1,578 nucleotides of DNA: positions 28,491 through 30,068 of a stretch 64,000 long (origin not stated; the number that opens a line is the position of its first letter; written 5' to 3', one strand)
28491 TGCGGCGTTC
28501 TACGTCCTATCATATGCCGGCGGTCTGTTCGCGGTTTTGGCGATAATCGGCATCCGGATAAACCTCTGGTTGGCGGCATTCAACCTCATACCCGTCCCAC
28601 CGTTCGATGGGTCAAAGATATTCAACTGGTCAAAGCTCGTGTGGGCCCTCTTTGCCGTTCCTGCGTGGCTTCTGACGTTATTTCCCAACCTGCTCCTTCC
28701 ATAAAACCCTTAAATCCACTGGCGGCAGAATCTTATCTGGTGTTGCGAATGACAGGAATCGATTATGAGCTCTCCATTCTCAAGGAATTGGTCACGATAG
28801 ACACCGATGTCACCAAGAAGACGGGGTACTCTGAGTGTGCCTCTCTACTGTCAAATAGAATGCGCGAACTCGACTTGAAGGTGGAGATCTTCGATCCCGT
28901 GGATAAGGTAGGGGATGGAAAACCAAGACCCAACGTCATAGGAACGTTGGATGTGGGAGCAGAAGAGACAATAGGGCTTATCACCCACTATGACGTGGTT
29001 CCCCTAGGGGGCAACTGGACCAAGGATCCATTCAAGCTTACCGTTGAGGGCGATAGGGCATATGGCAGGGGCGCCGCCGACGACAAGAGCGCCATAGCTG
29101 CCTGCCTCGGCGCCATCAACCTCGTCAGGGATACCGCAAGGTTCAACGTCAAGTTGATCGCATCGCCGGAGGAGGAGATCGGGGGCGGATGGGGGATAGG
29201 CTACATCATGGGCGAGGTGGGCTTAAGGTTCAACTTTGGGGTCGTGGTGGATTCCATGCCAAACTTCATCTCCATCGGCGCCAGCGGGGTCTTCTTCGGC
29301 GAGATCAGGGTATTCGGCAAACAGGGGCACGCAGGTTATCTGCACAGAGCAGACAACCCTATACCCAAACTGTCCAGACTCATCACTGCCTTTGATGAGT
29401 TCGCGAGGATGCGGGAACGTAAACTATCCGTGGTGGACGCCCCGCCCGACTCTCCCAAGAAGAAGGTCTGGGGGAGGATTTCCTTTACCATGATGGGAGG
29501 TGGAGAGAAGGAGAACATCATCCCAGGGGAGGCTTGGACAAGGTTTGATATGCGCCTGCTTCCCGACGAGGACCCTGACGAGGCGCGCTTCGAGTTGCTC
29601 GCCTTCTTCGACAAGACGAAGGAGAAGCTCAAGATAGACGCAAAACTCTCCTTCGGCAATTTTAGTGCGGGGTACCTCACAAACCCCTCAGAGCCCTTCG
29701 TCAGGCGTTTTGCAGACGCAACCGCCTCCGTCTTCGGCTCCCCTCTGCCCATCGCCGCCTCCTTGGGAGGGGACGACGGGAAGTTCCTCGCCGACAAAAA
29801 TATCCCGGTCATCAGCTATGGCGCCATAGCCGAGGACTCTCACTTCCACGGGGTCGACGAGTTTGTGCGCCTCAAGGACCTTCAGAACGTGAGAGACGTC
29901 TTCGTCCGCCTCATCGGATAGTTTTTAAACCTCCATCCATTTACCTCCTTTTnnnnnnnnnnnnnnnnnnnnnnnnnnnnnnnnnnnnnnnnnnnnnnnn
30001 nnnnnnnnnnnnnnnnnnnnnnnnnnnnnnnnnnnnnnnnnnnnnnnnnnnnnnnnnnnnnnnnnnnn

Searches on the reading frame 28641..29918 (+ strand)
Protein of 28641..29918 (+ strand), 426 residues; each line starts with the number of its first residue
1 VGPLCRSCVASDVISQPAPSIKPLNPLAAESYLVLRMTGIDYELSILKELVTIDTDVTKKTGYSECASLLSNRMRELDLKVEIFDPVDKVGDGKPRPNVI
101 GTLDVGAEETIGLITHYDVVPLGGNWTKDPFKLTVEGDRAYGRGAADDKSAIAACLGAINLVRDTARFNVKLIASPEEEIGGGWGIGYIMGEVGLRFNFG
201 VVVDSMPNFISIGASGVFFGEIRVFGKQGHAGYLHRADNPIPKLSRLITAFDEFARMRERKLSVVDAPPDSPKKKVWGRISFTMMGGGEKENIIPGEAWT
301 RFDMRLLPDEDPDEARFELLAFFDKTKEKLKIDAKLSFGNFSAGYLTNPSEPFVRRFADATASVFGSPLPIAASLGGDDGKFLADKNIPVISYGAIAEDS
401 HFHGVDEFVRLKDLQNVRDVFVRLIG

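Call 63: search_protein_families(library=pfam, proteins=[window:28641-29918:+], max_evalue=0.00001)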
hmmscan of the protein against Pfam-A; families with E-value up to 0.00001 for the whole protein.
window:28641-29918:+ (426 aa): 2 families
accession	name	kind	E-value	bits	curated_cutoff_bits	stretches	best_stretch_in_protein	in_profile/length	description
PF01546.33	Peptidase_M20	-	2.2e-27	96.8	24.6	1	113-425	2-204/206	Peptidase family M20/M25/M40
PF07687.19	M20_dimer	-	1.8e-15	57.2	21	1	213-328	2-104/107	Peptidase dimerisation domain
